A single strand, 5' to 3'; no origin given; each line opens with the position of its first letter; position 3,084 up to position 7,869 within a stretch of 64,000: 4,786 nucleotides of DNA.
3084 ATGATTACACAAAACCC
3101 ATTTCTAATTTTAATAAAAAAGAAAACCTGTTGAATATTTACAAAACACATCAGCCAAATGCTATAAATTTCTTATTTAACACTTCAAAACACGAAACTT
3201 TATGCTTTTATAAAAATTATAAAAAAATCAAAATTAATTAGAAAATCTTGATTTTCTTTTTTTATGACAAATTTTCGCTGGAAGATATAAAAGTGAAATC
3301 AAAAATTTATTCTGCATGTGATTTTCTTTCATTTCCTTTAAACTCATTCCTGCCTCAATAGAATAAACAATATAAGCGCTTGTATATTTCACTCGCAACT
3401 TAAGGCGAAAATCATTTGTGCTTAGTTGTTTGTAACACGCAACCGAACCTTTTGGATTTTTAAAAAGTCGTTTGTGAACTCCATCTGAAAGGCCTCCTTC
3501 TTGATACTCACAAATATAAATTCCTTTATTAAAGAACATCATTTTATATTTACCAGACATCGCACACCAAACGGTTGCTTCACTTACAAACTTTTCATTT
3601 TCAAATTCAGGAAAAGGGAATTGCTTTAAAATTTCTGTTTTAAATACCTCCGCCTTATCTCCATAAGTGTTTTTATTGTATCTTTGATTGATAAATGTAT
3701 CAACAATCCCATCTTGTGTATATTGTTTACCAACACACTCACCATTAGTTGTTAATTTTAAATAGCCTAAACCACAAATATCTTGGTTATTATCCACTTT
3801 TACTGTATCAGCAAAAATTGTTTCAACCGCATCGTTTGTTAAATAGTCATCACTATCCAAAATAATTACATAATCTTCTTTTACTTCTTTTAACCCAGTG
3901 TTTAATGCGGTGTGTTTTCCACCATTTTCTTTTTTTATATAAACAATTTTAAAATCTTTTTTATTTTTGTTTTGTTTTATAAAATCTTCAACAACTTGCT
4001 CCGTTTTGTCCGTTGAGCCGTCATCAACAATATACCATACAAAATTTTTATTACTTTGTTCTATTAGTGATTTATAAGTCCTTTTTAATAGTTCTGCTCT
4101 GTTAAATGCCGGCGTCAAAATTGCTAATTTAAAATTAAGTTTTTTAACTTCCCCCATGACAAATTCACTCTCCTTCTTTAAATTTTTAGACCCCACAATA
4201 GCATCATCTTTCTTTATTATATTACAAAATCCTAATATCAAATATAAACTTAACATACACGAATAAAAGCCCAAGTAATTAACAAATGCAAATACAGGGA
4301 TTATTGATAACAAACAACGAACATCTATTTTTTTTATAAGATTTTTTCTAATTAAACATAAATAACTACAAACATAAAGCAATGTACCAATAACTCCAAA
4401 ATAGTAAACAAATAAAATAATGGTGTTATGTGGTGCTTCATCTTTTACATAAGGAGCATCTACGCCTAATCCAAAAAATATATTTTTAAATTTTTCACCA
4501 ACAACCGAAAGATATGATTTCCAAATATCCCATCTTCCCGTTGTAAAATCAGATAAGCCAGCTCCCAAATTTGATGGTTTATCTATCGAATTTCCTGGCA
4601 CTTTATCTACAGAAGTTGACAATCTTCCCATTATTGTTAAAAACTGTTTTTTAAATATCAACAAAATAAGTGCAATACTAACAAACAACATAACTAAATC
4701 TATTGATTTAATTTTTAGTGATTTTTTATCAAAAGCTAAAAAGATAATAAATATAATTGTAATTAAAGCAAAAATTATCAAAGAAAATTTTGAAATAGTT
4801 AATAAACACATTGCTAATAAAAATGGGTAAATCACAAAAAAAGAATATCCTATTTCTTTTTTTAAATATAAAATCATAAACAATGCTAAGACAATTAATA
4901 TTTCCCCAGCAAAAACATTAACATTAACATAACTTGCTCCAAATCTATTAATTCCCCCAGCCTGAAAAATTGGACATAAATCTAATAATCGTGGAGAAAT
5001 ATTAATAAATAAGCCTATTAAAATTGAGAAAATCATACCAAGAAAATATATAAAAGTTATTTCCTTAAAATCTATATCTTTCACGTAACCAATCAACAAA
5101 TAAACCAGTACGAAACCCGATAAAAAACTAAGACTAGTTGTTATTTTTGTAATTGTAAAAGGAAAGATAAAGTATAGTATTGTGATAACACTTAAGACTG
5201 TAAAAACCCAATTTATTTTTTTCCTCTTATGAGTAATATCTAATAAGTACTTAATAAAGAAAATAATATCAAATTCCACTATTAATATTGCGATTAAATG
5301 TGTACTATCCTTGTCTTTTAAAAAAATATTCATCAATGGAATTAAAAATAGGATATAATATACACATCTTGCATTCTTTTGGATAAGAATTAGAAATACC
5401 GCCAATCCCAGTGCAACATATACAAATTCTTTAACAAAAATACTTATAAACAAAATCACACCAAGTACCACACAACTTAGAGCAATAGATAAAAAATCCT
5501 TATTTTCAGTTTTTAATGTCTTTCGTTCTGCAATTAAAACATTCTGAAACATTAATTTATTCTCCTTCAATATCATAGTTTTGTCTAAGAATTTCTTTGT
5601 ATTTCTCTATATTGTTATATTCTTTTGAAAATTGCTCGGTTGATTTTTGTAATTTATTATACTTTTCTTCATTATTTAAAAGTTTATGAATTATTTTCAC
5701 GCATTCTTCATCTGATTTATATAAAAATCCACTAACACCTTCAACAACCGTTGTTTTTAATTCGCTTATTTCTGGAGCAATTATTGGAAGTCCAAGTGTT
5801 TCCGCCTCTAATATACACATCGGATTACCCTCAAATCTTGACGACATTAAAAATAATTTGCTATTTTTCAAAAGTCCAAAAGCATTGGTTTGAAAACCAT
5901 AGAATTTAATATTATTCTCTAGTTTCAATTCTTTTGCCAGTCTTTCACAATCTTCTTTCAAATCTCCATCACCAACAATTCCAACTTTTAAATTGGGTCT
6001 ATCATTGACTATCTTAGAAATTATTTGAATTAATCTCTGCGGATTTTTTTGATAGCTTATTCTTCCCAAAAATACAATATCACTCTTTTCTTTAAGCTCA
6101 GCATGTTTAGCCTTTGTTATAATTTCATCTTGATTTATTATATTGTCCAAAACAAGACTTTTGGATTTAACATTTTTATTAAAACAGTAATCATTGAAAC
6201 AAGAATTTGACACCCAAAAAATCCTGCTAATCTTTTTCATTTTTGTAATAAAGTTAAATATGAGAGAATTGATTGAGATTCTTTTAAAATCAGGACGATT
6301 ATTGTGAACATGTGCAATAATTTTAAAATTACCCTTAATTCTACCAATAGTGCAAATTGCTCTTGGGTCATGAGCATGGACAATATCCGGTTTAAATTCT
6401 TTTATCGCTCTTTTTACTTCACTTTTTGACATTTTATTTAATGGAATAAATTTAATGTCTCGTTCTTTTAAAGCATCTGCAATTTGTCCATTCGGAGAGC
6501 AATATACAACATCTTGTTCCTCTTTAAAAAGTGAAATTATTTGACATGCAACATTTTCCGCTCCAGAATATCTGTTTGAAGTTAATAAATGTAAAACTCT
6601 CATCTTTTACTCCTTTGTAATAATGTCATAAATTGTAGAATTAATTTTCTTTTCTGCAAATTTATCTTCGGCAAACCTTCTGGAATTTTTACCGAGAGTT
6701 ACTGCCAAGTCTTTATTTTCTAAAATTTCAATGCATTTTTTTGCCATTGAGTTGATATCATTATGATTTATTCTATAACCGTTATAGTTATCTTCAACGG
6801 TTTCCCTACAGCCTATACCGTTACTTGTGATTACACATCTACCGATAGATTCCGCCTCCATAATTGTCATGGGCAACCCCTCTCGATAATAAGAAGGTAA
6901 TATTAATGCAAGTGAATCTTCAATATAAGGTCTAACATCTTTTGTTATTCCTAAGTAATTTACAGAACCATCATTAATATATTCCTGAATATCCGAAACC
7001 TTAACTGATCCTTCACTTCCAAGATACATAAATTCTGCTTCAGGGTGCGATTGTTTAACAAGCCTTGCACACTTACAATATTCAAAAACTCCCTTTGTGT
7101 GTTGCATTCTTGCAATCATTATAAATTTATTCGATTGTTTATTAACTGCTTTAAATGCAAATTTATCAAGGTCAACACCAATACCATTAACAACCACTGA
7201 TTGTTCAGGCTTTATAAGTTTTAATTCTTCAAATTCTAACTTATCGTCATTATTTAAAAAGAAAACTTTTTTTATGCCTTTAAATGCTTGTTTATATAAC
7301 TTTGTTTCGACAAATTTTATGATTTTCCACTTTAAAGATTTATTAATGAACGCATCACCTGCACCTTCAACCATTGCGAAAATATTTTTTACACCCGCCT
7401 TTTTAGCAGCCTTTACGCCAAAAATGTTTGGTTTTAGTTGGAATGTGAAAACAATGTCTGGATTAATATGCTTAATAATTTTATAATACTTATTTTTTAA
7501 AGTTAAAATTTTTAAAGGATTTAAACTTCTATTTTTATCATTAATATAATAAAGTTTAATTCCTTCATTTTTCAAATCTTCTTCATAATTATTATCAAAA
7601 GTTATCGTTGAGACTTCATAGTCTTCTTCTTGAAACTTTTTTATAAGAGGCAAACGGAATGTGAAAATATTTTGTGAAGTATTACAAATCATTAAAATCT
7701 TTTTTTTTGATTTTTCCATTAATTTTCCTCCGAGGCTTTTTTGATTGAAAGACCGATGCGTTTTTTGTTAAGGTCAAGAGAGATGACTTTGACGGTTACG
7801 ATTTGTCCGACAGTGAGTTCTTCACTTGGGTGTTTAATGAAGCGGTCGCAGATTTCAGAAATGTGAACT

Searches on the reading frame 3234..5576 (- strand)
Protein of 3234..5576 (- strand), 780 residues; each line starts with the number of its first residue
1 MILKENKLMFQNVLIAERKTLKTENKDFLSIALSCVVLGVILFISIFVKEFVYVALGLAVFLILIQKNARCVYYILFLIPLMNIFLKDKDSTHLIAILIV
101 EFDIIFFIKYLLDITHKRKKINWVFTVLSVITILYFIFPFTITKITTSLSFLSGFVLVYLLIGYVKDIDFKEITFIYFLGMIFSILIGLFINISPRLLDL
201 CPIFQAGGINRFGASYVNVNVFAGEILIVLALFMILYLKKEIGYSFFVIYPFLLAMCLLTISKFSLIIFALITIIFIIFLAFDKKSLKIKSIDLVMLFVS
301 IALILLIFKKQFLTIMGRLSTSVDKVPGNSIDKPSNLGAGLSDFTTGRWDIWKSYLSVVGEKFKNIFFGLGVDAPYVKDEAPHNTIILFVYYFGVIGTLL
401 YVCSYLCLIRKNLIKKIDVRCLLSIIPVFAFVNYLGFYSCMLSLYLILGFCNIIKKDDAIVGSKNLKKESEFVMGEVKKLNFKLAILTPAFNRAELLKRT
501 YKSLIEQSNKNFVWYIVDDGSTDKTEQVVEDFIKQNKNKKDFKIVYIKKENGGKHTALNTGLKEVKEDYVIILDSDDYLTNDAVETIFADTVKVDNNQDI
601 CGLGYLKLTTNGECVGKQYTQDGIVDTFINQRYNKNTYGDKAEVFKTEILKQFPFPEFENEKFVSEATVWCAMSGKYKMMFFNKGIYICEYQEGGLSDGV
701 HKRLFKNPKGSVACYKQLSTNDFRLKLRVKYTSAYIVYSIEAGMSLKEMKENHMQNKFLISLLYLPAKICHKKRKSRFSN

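Call 65: search_protein_families(library=pfam, proteins=[window:3234-5576:-], max_evalue=0.00001)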
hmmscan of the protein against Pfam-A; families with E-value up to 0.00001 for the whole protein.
window:3234-5576:- (780 aa): 4 families
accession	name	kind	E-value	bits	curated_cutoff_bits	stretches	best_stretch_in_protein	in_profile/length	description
PF00535.33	Glycos_transf_2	-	2.1e-26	93.3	23.3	1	486-588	2-100/168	Glycosyl transferase family 2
PF04932.20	Wzy_C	-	3.8e-07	30.4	31.7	1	252-402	5-149/149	O-Antigen ligase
PF10111.15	Glyco_tranf_2_2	-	6.2e-07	29.6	27.3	1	509-589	27-104/276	Glycosyltransferase like family 2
PF13641.12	Glyco_tranf_2_3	-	3.3e-06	27.7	27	1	484-583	3-103/230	Glycosyltransferase like family 2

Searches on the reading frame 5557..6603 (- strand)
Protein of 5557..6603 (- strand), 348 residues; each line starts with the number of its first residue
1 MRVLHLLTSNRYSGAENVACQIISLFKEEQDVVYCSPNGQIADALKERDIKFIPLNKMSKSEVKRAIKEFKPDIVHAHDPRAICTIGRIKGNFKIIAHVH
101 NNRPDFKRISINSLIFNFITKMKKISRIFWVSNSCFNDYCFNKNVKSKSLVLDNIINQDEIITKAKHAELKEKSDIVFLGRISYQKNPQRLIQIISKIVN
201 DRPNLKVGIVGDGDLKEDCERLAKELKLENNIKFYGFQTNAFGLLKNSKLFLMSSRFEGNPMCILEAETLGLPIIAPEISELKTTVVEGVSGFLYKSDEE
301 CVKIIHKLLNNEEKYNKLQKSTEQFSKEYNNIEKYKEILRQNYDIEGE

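Call 65: search_protein_families(library=pfam, proteins=[window:5557-6603:-], max_evalue=0.00001)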
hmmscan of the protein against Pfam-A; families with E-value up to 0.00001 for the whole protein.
window:5557-6603:- (348 aa): 3 families
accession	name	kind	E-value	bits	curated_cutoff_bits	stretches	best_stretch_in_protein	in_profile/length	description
PF00534.26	Glycos_transf_1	-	2.1e-31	109.2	26.4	1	163-323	5-170/172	Glycosyl transferases group 1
PF13692.12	Glyco_trans_1_4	-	1.8e-23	83.8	27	1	175-311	3-142/142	Glycosyl transferases group 1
PF13439.12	Glyco_transf_4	-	8.2e-08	32.9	28.5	1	50-156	51-166/170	Glycosyltransferase Family 4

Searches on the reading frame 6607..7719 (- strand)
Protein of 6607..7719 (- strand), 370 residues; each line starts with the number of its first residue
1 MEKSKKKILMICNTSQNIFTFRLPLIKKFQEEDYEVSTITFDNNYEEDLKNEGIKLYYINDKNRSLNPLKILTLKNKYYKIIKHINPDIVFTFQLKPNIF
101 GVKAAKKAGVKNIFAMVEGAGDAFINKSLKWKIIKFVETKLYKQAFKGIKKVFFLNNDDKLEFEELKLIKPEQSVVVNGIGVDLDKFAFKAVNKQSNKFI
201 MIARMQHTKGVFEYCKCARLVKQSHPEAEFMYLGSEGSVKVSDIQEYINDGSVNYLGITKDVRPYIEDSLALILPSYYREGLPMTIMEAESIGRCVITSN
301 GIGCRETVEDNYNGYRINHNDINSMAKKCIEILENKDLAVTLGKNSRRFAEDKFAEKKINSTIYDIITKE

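Call 65: search_protein_families(library=pfam, proteins=[window:6607-7719:-], max_evalue=0.00001)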
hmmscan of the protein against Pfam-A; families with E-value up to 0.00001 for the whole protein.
window:6607-7719:- (370 aa): 3 families
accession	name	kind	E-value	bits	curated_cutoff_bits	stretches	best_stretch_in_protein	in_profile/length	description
PF00534.26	Glycos_transf_1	-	3.9e-25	88.8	26.4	1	188-348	7-171/172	Glycosyl transferases group 1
PF13692.12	Glyco_trans_1_4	-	2.4e-20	73.7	27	1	198-335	3-142/142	Glycosyl transferases group 1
PF13477.12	Glyco_trans_4_2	-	3.3e-14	53.7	23.4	1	7-154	1-137/139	Glycosyl transferase 4-like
